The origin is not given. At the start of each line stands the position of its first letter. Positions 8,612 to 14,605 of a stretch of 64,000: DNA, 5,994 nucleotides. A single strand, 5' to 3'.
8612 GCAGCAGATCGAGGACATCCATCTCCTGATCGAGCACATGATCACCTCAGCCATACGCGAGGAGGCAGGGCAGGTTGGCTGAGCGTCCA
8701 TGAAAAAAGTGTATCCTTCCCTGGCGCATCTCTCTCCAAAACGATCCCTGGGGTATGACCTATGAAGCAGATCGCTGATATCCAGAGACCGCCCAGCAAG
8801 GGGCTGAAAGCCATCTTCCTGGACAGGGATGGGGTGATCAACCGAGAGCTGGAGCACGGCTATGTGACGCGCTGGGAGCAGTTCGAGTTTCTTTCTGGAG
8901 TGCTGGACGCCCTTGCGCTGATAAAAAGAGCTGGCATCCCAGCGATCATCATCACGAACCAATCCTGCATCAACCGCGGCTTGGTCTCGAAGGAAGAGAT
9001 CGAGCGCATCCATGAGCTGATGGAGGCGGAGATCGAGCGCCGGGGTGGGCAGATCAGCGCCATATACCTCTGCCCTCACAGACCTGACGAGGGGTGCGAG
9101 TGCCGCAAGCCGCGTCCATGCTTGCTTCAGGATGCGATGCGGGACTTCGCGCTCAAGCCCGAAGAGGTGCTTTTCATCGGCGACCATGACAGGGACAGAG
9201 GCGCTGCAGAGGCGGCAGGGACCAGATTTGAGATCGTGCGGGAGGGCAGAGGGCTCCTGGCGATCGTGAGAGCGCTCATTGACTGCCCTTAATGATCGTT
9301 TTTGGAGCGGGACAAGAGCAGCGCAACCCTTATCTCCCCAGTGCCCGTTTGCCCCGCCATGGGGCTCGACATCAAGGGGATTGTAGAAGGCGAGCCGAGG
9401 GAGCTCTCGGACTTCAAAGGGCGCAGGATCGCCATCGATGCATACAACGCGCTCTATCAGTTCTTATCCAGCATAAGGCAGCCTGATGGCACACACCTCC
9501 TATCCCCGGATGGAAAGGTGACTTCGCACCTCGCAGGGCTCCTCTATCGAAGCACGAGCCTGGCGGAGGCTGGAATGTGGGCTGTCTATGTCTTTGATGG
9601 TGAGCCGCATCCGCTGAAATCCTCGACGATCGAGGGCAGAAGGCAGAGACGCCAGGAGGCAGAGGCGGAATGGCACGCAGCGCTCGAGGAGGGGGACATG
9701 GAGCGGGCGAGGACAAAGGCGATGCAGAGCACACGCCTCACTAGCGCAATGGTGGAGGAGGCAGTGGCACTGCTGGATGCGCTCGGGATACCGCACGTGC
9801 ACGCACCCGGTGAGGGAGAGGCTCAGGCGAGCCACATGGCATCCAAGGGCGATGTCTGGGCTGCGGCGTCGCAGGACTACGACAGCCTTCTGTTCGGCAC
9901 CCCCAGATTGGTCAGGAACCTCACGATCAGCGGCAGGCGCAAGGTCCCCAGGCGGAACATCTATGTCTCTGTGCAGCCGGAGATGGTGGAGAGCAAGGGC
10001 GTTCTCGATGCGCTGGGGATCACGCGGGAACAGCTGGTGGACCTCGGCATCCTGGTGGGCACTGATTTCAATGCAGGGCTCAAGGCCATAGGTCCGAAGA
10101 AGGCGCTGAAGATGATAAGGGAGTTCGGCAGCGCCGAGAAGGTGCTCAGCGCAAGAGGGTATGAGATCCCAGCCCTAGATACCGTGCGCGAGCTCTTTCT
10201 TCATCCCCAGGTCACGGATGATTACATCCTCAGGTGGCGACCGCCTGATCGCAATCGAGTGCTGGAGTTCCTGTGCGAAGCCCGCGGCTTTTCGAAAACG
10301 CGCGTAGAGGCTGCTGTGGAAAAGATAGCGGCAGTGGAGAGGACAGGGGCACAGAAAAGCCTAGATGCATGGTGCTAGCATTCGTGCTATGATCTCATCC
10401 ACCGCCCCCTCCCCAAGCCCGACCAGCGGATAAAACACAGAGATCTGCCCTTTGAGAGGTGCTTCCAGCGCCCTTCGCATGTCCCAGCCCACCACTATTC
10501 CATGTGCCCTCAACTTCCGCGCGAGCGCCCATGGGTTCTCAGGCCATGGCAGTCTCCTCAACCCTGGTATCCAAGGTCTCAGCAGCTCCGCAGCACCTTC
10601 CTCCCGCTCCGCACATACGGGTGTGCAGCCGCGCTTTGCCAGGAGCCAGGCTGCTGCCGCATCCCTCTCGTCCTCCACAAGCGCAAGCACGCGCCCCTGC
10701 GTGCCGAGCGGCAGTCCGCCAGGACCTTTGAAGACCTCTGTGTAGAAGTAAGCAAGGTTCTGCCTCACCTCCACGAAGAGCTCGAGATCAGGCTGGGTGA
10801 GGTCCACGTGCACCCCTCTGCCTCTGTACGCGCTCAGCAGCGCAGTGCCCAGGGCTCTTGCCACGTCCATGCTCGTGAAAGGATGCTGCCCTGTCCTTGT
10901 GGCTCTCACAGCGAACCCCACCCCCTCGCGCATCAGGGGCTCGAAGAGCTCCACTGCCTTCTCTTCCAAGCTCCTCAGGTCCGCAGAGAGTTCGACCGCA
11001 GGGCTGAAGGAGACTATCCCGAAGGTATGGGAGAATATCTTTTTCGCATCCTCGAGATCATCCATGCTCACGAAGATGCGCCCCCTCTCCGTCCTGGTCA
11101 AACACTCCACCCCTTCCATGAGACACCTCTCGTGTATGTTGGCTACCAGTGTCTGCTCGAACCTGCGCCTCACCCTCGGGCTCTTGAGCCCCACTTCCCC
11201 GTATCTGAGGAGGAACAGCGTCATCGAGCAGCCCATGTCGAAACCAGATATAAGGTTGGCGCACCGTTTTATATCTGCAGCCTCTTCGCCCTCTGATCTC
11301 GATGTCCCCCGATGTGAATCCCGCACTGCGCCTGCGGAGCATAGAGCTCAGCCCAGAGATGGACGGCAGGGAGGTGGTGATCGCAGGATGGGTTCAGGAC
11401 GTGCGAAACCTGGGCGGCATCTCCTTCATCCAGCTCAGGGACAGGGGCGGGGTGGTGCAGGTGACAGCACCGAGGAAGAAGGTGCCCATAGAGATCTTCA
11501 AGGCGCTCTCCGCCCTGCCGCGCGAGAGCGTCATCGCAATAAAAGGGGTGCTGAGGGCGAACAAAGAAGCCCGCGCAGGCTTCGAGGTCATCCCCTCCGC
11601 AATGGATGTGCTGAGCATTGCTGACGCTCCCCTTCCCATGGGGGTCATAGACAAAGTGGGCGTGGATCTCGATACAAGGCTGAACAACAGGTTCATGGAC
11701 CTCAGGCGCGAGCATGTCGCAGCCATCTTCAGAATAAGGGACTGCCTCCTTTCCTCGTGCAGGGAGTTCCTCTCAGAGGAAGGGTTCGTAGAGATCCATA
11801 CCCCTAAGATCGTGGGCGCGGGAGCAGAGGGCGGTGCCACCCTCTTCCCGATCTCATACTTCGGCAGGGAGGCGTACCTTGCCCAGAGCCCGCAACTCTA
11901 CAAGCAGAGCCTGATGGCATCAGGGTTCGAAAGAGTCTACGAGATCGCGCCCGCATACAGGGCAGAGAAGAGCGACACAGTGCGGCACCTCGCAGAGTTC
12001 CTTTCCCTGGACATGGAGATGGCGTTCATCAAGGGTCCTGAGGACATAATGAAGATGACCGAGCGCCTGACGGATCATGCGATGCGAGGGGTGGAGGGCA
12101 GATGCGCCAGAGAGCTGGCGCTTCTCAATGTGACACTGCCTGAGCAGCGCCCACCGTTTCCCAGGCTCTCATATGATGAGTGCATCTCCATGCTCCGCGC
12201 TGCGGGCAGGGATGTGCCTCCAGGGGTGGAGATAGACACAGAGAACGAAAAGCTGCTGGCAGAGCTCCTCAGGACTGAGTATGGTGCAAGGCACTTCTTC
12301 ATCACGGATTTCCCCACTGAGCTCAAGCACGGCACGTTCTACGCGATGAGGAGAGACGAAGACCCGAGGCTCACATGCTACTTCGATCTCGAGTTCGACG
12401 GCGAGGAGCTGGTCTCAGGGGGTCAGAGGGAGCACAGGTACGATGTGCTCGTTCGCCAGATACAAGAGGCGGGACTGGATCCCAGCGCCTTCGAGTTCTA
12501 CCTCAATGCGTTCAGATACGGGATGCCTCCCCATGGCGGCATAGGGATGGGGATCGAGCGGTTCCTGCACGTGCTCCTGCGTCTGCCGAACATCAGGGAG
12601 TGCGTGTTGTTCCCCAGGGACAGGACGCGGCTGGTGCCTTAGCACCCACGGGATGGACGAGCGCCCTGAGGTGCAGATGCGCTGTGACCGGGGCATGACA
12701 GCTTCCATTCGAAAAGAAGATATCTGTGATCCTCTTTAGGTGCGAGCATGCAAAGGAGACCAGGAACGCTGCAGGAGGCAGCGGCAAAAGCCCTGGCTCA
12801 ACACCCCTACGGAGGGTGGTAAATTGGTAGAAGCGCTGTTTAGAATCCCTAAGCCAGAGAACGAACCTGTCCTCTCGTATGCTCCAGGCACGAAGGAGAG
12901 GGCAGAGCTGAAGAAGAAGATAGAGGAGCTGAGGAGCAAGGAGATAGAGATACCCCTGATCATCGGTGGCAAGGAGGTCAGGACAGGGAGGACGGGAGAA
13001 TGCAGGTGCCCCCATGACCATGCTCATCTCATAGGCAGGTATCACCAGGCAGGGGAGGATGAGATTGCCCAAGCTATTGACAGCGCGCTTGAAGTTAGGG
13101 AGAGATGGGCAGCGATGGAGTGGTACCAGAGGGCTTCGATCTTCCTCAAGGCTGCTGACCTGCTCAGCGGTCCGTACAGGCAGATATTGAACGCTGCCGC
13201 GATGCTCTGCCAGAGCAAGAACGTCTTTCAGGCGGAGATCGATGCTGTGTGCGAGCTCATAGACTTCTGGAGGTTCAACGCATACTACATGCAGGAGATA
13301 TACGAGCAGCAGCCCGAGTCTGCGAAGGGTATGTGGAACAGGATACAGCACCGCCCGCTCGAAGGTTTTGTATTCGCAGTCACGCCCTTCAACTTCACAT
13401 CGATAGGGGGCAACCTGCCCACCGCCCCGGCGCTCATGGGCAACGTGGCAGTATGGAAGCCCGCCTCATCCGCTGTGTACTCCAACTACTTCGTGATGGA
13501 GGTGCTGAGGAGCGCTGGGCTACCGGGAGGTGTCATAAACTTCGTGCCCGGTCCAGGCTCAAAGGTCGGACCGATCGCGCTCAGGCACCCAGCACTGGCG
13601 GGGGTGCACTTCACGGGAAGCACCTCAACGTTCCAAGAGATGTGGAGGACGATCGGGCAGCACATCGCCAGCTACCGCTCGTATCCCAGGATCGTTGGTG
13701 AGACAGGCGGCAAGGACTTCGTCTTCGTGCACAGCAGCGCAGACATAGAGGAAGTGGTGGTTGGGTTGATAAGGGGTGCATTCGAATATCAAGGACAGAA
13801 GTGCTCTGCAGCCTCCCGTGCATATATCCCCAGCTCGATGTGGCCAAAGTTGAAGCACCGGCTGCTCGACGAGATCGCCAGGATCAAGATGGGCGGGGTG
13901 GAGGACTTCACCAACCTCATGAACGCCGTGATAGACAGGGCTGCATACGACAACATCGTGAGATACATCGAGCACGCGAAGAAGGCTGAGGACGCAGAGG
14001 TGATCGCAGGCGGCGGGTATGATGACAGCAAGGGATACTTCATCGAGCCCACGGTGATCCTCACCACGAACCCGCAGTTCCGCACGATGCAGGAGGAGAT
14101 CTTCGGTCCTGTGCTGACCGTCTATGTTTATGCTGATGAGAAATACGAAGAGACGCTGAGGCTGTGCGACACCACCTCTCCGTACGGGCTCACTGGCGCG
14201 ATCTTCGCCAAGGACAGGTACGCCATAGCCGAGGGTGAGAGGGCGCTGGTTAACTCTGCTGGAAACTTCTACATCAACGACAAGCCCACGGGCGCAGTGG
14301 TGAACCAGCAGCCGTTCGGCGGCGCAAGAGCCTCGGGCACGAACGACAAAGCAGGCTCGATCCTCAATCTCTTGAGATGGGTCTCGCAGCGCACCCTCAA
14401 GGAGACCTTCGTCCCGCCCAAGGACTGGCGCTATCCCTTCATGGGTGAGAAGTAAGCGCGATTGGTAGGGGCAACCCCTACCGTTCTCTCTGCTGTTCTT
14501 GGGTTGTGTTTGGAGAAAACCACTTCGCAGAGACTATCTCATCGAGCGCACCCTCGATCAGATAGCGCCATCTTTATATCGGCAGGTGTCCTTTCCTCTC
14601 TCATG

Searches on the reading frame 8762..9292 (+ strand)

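Call 24: search_protein_families(library=pfam, proteins=[window:8762-9292:+], max_evalue=0.001)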
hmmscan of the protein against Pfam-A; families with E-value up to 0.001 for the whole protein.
window:8762-9292:+ (176 aa): 6 families
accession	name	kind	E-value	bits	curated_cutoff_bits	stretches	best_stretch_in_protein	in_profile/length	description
PF13419.12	HAD_2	-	2.8e-09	37.8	23.8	1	112-156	131-175/178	Haloacid dehalogenase-like hydrolase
PF13242.12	Hydrolase_like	-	2.9e-09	37.2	22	1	114-163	2-52/75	HAD-hyrolase-like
PF00702.32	Hydrolase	-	7.6e-09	36.7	26.4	1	30-153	86-191/191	haloacid dehalogenase-like hydrolase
PF12710.13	HAD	-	8.9e-06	26.7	27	1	15-150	58-189/189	haloacid dehalogenase-like hydrolase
PF08645.17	PNK3P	-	8.3e-05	22.8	22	1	36-142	22-126/161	Polynucleotide kinase 3 phosphatase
PF13344.12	Hydrolase_6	-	0.00075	19.9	27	0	18-73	1-45/101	Haloacid dehalogenase-like hydrolase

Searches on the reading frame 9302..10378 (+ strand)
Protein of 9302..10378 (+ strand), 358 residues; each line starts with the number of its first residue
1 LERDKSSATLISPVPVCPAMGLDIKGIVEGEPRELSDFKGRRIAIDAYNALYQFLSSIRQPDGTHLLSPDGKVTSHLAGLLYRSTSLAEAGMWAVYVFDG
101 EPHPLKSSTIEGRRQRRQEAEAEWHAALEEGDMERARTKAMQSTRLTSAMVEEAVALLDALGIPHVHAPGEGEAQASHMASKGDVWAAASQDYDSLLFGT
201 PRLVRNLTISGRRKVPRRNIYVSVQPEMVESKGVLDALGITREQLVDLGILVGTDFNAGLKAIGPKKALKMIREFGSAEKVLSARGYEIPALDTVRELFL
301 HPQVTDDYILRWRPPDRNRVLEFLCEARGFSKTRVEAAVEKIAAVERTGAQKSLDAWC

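Call 24: search_protein_families(library=pfam, proteins=[window:9302-10378:+], max_evalue=0.001)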
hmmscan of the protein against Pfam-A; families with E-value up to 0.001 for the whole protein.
window:9302-10378:+ (358 aa): 3 families
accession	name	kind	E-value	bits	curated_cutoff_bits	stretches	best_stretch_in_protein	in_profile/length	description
PF00867.23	XPG_I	-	5.2e-26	91.3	24.9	1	162-255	1-89/89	XPG I-region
PF00752.23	XPG_N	-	1.5e-16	61.1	22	1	33-120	19-101/101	XPG N-terminal domain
PF01367.25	5_3_exonuc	-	0.00016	22.5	40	1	241-284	2-47/97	5'-3' exonuclease, C-terminal SAM fold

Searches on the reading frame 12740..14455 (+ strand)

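Call 3: search_protein_families(library=pfam, proteins=[window:12740-14455:+], max_evalue=0.01)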
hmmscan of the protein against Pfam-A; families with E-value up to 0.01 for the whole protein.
window:12740-14455:+ (571 aa): 1 family
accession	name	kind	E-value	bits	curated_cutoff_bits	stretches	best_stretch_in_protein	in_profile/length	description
PF00171.27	Aldedh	-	1.8e-100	337.1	23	1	84-540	7-449/461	Aldehyde dehydrogenase family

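Call 40: search_protein_families(library=ncbifam, proteins=[window:12740-14455:+], max_evalue=0.00001)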
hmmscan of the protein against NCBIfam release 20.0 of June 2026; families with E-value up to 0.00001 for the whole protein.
window:12740-14455:+ (571 aa): 38 families (the best 25 are shown)
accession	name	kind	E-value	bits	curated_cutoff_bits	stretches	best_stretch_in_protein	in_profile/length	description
TIGR01236.1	D1pyr5carbox1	equivalog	5.1e-248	824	613.6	1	41-568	2-532/533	L-glutamate gamma-semialdehyde dehydrogenase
NF002852.0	PRK03137.1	subfamily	7.6e-106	354.9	648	1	40-557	6-514/514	L-glutamate gamma-semialdehyde dehydrogenase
TIGR01237.1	D1pyr5carbox2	equivalog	2.5e-96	323.5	659.65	1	70-557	32-511/511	L-glutamate gamma-semialdehyde dehydrogenase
NF008869.0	PRK11904.1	equivalog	3.6e-77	260.1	747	1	52-554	535-1025/1042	bifunctional proline dehydrogenase/L-glutamate gamma-semialdehyde dehydrogenase PutA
TIGR01238.1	D1pyr5carbox3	equivalog_domain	5.8e-67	226.3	485.2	1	54-550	21-498/500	L-glutamate gamma-semialdehyde dehydrogenase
NF008772.0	PRK11809.1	equivalog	3.8e-65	220.2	1750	1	78-552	653-1111/1318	trifunctional transcriptional regulator/proline dehydrogenase/L-glutamate gamma-semialdehyde dehydrogenase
NF042993.1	AlphKGSA_gudD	equivalog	8.8e-63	212.7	770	1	80-536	15-461/481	alpha-ketoglutaric semialdehyde dehydrogenase GucD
NF052305.1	DioxValDhHalo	equivalog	1.9e-60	205.2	750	1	79-535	15-460/483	2,5-dioxovalerate dehydrogenase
TIGR01804.1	BADH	equivalog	2.9e-60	204.1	668.6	1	96-539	24-456/467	betaine-aldehyde dehydrogenase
NF006916.0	PRK09407.1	equivalog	3.5e-60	204.1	521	1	80-555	30-492/526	succinic semialdehyde dehydrogenase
NF010000.0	PRK13473.1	subfamily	8.2e-59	199.5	615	1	85-534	18-452/475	aminobutyraldehyde dehydrogenase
NF009725.0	PRK13252.1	equivalog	3.8e-56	190.5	593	1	85-537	23-462/488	betaine-aldehyde dehydrogenase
TIGR02299.1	HpaE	equivalog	5.5e-54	183.5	638.35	1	75-539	5-461/488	5-carboxymethyl-2-hydroxymuconate semialdehyde dehydrogenase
NF040792.1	glyc_ald_dh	equivalog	3.8e-53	181.1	760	1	95-534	26-453/488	D-glyceraldehyde dehydrogenase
NF045736.1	PaDhStyDRhodo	equivalog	1.8e-50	171.9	800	1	104-537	37-460/479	phenylacetaldehyde dehydrogenase StyD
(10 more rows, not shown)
